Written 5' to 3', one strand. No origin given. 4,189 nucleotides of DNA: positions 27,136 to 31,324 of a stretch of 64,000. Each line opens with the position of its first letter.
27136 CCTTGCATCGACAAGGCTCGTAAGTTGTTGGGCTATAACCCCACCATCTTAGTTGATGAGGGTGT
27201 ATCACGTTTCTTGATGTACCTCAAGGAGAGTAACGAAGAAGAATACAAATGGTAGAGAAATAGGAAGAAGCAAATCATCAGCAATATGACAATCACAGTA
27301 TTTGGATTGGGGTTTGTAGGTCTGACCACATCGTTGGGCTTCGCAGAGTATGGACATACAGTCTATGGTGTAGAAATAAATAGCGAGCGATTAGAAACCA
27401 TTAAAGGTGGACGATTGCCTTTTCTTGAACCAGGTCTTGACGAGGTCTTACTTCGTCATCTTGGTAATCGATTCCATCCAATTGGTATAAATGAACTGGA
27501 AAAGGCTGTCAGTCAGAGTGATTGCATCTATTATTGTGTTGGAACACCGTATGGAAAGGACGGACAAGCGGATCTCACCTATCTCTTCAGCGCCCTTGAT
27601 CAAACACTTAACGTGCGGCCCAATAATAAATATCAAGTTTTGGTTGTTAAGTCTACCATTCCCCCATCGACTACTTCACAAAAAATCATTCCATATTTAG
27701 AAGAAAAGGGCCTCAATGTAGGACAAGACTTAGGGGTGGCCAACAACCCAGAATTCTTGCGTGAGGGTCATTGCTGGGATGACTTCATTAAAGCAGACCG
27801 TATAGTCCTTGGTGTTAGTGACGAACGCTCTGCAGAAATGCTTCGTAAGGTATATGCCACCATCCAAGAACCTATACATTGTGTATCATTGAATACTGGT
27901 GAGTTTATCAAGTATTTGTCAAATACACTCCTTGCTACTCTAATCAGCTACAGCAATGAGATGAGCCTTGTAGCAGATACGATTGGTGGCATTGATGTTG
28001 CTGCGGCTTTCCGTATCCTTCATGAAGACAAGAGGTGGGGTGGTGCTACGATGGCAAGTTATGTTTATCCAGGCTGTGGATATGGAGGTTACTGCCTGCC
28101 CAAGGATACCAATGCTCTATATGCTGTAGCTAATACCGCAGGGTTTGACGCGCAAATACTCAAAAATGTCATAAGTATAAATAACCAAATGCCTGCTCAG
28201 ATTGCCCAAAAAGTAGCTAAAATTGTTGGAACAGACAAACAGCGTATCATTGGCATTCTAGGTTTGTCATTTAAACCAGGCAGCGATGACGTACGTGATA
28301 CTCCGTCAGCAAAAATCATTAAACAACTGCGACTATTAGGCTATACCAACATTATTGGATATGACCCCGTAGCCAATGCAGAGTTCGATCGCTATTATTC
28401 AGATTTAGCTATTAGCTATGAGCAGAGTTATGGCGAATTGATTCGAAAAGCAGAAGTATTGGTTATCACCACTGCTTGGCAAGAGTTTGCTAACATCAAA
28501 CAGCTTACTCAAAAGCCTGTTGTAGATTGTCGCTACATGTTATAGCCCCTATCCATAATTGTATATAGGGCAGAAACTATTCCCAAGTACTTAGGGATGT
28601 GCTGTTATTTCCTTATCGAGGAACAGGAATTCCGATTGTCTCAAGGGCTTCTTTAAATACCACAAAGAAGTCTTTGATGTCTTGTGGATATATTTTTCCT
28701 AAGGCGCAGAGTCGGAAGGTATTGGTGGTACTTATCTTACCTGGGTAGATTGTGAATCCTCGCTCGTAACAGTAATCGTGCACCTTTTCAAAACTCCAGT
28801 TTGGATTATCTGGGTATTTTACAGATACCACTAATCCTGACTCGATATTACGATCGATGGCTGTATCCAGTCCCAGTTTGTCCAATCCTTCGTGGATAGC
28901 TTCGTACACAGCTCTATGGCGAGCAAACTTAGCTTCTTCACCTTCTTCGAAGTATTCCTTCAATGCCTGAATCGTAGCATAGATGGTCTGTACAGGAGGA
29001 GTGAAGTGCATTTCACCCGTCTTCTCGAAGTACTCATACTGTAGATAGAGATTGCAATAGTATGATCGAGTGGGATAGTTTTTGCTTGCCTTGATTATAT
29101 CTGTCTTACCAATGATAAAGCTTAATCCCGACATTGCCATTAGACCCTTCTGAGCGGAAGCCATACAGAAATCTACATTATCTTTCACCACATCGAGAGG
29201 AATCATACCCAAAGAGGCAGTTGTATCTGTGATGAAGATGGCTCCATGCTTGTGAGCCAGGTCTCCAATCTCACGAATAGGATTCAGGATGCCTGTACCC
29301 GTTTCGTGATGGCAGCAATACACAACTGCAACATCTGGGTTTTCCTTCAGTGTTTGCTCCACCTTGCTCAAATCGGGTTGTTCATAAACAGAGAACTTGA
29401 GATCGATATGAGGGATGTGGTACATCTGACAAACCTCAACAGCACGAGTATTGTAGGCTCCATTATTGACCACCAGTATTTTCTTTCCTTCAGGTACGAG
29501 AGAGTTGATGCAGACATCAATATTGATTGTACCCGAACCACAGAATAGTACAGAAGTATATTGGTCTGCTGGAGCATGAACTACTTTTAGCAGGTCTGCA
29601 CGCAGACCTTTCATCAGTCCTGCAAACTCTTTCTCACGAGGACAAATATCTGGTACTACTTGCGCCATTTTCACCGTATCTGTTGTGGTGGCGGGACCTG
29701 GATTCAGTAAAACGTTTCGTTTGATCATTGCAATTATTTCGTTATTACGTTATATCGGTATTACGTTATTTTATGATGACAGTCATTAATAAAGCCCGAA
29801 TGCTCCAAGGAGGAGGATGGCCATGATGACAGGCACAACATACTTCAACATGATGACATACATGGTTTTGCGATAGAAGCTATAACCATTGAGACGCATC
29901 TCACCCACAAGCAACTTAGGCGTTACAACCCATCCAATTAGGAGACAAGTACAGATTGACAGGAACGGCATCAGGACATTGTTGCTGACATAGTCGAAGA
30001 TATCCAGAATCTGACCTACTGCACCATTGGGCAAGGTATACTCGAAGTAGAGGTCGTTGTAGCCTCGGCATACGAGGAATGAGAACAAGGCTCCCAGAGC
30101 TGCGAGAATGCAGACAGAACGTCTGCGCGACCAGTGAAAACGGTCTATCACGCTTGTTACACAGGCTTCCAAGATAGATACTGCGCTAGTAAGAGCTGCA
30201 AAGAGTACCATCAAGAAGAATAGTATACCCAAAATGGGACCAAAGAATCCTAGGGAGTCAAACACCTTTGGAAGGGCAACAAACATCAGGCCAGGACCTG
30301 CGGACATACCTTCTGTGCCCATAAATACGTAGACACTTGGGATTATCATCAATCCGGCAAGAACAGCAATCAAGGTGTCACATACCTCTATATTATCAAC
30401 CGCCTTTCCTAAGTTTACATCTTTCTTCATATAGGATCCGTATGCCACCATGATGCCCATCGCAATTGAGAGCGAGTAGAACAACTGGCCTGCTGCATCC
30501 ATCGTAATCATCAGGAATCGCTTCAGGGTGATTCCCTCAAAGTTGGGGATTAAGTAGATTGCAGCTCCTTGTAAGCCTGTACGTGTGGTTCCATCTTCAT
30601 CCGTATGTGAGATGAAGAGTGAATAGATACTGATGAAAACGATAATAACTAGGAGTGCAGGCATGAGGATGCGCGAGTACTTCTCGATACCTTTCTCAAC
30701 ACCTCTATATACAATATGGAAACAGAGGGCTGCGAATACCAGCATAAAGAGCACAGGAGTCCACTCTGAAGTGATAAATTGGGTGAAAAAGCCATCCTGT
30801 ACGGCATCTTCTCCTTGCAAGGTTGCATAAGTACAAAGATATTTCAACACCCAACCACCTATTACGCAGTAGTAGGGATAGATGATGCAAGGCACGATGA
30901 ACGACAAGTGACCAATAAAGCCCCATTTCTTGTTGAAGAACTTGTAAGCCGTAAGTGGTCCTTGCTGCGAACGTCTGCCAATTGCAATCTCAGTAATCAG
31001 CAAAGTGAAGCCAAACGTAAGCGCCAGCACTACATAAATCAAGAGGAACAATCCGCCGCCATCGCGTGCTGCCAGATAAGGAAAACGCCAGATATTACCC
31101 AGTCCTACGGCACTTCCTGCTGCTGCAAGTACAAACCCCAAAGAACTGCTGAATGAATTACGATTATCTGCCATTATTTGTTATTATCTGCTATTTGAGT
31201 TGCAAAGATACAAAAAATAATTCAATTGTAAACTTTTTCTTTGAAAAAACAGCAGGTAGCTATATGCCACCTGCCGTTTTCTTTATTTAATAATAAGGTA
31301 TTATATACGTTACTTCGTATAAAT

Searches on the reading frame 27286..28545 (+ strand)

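Call 77: search_protein_families(library=pfam, proteins=[window:27286-28545:+], max_evalue=0.00001)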
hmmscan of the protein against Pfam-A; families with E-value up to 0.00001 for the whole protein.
window:27286-28545:+ (419 aa): 3 families
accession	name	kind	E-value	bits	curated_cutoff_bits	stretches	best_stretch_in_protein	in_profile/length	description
PF03721.20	UDPG_MGDP_dh_N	-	3e-48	164.3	27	1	1-188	1-186/187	UDP-glucose/GDP-mannose dehydrogenase family, NAD binding domain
PF00984.24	UDPG_MGDP_dh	-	2e-24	86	25.4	1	204-300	2-93/94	UDP-glucose/GDP-mannose dehydrogenase family, central domain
PF03720.21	UDPG_MGDP_dh_C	-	1.6e-19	70.6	30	1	323-418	1-100/103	UDP-glucose/GDP-mannose dehydrogenase family, UDP binding domain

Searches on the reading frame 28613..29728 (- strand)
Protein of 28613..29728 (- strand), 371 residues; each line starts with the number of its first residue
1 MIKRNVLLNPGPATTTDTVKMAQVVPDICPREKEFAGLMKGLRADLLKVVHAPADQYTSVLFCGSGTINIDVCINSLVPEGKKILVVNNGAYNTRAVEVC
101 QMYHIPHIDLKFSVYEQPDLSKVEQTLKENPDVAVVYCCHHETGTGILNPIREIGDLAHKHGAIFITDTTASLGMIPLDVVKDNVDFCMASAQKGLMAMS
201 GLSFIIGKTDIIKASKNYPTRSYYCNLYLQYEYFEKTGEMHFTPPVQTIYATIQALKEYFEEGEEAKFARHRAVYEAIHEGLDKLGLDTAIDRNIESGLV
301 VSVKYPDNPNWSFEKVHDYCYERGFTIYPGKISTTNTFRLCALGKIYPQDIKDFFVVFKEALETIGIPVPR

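Call 77: search_protein_families(library=pfam, proteins=[window:28613-29728:-], max_evalue=0.00001)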
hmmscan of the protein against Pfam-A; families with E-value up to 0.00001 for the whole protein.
window:28613-29728:- (371 aa): 2 families
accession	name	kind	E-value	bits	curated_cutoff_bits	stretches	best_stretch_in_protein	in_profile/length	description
PF00266.25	Aminotran_5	-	2.2e-29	103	21.5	1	30-305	36-316/371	Aminotransferase class-V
PF01212.27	Beta_elim_lyase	-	3e-07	30.5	27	1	57-218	47-222/288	Beta-eliminating lyase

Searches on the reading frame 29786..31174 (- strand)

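Call 77: search_protein_families(library=pfam, proteins=[window:29786-31174:-], max_evalue=0.00001)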
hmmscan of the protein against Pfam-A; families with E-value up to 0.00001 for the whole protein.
window:29786-31174:- (462 aa): 1 family
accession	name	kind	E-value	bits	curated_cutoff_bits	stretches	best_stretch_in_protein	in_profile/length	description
PF00209.24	SNF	-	1.4e-54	186.1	27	2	5-115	1-111/524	Sodium:neurotransmitter symporter family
